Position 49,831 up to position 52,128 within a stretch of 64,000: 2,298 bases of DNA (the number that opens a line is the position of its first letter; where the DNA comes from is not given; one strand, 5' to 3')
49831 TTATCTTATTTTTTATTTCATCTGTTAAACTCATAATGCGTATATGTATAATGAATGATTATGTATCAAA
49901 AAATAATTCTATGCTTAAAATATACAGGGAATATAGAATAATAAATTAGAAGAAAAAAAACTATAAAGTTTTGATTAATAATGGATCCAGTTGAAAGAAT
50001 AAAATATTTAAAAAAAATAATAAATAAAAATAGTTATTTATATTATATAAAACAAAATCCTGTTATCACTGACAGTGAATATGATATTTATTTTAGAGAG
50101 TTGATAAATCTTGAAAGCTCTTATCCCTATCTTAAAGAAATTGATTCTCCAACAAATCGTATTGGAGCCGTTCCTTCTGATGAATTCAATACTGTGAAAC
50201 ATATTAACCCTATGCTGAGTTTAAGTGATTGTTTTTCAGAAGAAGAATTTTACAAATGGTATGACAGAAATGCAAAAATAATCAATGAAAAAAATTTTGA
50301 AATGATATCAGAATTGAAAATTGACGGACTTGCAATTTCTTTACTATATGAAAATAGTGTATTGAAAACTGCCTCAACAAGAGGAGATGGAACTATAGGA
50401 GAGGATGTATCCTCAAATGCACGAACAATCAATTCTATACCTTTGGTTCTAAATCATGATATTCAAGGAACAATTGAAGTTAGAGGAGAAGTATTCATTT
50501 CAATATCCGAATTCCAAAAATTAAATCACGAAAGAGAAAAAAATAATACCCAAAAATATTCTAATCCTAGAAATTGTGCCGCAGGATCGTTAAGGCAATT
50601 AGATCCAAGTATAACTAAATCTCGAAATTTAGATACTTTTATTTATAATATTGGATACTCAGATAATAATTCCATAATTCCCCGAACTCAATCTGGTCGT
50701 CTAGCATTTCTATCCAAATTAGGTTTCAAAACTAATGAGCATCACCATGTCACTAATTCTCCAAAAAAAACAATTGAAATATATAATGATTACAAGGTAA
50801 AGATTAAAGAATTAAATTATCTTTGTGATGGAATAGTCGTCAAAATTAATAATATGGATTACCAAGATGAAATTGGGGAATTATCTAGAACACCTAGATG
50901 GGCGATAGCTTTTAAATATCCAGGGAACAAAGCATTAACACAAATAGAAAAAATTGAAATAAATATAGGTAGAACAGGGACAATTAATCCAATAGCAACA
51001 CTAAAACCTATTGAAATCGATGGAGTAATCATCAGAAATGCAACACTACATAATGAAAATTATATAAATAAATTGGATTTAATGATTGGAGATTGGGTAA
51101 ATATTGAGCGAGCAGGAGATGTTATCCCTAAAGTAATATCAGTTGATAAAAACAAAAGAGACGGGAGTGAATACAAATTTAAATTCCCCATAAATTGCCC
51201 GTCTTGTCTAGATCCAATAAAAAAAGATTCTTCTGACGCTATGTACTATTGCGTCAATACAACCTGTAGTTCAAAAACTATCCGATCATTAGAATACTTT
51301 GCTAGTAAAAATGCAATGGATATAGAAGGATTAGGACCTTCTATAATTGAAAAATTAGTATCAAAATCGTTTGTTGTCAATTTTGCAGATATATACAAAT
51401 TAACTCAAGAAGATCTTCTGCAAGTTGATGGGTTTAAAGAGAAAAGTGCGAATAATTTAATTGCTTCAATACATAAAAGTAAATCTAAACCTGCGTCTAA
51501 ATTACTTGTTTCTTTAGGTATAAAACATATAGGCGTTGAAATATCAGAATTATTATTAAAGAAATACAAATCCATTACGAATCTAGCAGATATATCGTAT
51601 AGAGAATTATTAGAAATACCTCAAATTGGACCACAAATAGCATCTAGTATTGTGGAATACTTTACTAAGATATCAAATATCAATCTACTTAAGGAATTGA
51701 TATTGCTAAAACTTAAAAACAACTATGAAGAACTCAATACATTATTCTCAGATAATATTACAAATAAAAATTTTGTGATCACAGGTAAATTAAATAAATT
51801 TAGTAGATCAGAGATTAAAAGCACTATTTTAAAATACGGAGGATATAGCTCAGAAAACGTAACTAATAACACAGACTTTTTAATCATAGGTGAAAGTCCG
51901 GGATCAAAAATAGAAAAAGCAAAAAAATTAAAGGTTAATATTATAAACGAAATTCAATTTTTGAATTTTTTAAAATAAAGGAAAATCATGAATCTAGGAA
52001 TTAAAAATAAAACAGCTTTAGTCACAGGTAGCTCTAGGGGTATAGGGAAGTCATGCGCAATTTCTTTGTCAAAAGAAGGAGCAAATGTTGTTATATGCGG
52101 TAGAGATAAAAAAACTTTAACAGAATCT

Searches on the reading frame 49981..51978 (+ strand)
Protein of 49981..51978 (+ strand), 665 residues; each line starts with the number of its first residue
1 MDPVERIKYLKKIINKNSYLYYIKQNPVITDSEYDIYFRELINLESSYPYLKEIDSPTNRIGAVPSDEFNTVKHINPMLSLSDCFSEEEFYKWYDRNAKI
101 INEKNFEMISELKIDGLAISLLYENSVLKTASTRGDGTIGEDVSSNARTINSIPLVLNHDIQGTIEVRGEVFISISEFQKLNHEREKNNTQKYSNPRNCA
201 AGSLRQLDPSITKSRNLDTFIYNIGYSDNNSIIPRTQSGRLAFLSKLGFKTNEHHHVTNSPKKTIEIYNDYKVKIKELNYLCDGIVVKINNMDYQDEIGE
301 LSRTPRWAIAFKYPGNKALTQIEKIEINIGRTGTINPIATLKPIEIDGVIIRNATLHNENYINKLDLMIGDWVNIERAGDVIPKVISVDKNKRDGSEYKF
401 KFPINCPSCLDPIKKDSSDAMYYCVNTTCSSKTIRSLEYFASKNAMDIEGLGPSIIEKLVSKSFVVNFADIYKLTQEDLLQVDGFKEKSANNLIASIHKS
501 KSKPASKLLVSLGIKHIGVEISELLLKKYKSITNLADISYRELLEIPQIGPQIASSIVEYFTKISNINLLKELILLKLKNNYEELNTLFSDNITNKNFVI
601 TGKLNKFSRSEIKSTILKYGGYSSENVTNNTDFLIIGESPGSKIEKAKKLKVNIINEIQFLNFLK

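Call 34: find_encoding_contigs(protein=window:49981-51978:+, flank=10000, max_places=1)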
Protein window:49981-51978:+ (665 aa): 17 contigs read that carry it; 1 place shown.
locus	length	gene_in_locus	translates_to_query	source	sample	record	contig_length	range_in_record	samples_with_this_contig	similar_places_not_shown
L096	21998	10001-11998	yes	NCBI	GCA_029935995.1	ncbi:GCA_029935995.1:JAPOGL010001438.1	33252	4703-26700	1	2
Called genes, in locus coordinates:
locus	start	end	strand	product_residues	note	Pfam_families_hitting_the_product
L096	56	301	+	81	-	-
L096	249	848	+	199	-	PF13302:Acetyltransf_3, PF00583:Acetyltransf_1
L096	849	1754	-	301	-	PF02826:2-Hacid_dh_C (weak), PF03446:NAD_binding_2, PF03807:F420_oxidored (weak), PF14833:NAD_binding_11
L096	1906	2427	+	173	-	PF11290:DUF3090 (weak)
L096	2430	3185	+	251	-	-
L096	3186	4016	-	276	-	PF00459:Inositol_P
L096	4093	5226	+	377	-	PF00696:AA_kinase, PF01472:PUA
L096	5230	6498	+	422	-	PF00171:Aldedh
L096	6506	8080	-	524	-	PF00140:Sigma70_r1_2, PF04542:Sigma70_r2, PF04539:Sigma70_r3, PF04545:Sigma70_r4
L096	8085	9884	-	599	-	PF01807:Zn_ribbon_DnaG, PF08275:DNAG_N, PF01751:Toprim, PF13155:Toprim_2, PF13662:Toprim_4, PF10410:DnaB_bind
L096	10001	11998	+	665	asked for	PF22745:Nlig-Ia, PF01653:DNA_ligase_aden, PF03120:OB_DNA_ligase, PF14520:HHH_5 (weak), PF12826:HHH_2, PF00533:BRCT, PF12738:PTCB-BRCT (weak)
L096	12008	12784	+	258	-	PF00106:adh_short, PF08659:KR, PF13561:adh_short_C2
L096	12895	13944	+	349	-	PF00005:ABC_tran, PF08352:oligo_HPY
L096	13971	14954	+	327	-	PF00005:ABC_tran, PF13304:AAA_21 (faint), PF08352:oligo_HPY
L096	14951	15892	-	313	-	PF02779:Transket_pyr, PF02780:Transketolase_C, PF22613:Transketolase_C_1 (weak)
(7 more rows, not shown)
